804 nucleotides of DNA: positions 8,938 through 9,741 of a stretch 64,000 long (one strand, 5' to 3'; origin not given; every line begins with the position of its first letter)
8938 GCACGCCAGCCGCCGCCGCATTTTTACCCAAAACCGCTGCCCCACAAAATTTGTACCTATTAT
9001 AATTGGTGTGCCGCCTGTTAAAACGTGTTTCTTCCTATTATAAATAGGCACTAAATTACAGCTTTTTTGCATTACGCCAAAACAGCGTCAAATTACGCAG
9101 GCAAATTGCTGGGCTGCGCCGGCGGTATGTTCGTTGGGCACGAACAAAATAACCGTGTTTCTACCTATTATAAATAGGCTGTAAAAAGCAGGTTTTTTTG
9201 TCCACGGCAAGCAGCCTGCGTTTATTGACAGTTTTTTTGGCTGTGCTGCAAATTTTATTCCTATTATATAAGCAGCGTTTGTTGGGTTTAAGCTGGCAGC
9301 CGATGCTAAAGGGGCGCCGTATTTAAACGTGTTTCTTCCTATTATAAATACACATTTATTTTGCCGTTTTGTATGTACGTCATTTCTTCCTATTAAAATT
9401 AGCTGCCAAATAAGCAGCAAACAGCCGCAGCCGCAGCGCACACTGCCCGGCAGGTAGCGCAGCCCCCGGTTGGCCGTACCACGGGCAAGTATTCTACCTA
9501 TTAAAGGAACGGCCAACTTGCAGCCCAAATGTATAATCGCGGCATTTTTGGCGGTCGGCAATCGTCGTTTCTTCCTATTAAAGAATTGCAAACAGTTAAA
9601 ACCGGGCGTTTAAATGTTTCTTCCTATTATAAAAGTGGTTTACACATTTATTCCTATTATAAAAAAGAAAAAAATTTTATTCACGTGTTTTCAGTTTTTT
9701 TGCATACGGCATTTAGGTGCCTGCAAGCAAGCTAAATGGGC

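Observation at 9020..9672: Irregular array of about nine same-orientation repeats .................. in a gene-free tract: not CRISPR, possibly a protein-binding array or iteron-like relic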

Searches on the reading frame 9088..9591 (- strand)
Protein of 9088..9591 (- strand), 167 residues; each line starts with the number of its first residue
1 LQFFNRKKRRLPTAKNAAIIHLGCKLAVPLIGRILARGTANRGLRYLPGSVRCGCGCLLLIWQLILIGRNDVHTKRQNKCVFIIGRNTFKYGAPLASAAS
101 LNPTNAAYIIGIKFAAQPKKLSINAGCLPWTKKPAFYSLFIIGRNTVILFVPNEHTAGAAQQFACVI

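Call 9: search_protein_families(library=pfam, proteins=[window:9088-9591:-])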
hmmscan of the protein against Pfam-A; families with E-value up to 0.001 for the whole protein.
window:9088-9591:- (167 aa): 0 families
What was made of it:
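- On Protein-coding repeat (ORF 9088-9591, - strand): No Pfam family (call 9).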
